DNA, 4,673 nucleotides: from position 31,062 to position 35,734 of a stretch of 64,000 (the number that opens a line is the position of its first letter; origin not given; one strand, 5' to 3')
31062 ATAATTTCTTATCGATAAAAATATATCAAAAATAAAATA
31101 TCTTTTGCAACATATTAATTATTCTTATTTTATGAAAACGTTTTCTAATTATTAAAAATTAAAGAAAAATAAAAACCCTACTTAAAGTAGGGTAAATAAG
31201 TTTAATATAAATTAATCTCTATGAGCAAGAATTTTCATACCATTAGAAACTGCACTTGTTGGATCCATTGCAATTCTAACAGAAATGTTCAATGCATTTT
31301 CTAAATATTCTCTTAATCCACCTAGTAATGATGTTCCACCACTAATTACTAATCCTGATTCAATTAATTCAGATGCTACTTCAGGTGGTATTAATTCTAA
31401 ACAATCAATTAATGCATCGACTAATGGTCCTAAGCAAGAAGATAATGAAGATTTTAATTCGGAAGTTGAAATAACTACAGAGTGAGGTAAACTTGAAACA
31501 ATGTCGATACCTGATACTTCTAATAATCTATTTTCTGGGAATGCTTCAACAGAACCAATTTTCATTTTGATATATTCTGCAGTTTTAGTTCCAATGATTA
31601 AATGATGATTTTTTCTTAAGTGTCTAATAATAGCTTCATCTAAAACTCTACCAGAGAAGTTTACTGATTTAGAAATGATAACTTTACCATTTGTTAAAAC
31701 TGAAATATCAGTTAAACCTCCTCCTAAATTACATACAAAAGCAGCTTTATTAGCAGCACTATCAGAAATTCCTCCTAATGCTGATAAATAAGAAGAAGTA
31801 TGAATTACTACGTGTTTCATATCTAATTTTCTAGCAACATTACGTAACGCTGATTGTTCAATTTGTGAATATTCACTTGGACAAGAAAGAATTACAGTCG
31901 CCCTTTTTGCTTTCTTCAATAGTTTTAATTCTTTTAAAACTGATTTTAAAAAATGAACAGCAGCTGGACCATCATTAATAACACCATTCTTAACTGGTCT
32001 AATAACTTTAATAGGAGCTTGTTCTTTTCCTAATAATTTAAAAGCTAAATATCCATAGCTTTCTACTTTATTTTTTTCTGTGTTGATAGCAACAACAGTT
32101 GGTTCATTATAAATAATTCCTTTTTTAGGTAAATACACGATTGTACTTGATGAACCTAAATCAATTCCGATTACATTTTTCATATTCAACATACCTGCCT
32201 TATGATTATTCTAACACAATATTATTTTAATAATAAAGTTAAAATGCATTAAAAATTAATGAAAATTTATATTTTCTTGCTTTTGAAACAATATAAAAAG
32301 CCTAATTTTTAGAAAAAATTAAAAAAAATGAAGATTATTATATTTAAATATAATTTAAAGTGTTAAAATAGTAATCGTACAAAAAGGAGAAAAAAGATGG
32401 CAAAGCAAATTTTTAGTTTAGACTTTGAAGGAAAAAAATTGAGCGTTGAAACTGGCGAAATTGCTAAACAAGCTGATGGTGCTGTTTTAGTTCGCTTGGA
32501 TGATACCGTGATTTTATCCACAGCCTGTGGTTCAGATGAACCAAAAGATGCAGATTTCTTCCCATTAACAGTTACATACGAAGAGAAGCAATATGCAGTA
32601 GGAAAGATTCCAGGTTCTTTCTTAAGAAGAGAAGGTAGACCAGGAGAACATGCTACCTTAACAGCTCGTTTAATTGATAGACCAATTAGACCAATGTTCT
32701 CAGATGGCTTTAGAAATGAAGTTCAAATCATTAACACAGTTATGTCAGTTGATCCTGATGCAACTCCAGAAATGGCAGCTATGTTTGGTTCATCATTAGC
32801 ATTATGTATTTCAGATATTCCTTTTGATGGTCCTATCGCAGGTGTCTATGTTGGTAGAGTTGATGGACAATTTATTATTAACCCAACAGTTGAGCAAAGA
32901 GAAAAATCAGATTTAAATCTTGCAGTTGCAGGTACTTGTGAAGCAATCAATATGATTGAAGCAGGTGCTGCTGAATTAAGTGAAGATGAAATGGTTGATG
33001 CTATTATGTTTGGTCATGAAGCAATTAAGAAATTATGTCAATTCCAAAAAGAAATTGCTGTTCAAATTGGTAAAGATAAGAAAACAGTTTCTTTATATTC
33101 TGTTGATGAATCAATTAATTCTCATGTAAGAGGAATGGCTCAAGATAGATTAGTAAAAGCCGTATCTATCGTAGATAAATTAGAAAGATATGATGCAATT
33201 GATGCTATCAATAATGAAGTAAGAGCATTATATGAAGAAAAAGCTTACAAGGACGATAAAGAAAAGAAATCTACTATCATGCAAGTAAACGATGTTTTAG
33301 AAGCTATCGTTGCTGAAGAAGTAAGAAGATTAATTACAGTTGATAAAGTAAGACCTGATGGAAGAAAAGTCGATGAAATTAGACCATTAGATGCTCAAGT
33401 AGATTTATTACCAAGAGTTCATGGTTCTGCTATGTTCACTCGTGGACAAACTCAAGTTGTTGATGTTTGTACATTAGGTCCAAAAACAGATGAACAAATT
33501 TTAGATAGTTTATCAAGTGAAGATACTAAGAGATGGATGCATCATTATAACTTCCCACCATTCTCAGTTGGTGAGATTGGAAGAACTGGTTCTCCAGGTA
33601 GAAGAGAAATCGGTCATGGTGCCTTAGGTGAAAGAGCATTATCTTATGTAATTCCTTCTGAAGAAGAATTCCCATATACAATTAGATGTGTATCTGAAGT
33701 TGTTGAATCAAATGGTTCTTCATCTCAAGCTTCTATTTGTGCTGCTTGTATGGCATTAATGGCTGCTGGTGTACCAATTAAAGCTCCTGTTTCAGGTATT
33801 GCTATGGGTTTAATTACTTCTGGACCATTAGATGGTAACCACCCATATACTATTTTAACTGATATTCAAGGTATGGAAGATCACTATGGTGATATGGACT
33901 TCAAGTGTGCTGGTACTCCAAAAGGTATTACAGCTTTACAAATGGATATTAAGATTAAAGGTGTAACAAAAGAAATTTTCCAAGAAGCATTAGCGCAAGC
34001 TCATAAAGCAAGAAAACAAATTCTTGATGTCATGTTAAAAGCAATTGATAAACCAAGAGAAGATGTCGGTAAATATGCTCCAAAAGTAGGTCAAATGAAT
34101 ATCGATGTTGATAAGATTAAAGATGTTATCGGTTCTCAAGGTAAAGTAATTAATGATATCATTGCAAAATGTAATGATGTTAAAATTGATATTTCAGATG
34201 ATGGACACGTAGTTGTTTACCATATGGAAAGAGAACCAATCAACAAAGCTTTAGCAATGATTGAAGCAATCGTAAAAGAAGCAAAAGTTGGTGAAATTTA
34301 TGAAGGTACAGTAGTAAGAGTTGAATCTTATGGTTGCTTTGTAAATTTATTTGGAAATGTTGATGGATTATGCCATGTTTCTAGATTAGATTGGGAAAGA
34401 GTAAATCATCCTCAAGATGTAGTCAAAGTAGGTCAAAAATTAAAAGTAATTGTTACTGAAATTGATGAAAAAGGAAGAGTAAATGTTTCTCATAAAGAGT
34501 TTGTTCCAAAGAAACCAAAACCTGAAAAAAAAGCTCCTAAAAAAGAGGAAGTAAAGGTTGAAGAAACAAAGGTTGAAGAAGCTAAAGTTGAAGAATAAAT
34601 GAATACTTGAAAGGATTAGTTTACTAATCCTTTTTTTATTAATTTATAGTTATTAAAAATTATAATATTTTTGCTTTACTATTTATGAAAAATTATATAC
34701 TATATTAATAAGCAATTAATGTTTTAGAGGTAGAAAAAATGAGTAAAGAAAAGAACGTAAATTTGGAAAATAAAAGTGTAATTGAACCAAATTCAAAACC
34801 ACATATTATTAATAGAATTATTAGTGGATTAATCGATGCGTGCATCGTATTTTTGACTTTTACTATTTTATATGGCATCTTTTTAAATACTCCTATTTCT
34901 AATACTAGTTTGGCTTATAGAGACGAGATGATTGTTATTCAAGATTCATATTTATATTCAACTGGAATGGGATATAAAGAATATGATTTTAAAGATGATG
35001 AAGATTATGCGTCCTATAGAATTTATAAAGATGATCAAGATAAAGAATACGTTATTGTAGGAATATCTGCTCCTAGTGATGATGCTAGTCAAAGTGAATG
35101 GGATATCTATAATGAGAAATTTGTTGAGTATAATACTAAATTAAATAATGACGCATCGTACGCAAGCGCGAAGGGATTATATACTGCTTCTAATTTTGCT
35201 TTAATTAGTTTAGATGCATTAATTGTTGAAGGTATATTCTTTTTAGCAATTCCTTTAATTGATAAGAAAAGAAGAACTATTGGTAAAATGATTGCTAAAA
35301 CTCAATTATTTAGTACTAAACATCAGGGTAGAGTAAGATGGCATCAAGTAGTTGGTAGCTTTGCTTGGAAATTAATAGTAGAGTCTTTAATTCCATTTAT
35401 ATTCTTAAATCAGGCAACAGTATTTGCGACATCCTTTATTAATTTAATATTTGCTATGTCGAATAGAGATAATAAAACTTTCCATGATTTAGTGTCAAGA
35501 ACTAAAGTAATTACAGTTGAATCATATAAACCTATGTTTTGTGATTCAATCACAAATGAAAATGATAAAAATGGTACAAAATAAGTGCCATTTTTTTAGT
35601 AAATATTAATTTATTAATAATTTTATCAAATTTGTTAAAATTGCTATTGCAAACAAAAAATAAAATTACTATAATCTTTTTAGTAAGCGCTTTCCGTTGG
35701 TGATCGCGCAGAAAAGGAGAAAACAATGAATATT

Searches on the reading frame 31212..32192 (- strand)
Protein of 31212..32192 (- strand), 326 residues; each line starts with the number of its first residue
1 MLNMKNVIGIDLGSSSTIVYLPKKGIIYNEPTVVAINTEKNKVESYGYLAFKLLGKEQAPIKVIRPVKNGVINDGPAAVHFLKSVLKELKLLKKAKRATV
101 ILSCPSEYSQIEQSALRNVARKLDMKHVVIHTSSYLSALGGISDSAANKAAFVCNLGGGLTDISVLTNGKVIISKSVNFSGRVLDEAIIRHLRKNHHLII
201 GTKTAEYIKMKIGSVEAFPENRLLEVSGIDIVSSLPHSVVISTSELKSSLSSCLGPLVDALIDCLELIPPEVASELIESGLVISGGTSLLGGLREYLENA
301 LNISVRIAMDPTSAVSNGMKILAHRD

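Call 94: search_protein_families(library=pfam, proteins=[window:31212-32192:-], max_evalue=0.00001)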
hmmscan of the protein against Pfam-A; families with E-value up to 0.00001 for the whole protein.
window:31212-32192:- (326 aa): 3 families
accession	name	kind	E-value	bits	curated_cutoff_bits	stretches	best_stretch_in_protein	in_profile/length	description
PF06723.19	MreB_Mbl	-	4.2e-85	285.9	27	1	6-322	2-318/327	MreB/Mbl protein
PF00022.25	Actin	-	1.2e-09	37.8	27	0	31-196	31-191/410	Actin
PF14450.12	FtsA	-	4.7e-09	37.1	31.8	1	154-310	3-112/127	Cell division protein FtsA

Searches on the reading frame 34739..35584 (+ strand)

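Call 94: search_protein_families(library=pfam, proteins=[window:34739-35584:+], max_evalue=0.00001)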
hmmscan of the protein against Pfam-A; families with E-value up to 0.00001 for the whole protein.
window:34739-35584:+ (281 aa): 1 family
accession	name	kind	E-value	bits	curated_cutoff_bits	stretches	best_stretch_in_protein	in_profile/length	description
PF06271.18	RDD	-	7.2e-09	36.5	24.1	1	166-253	59-136/137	RDD family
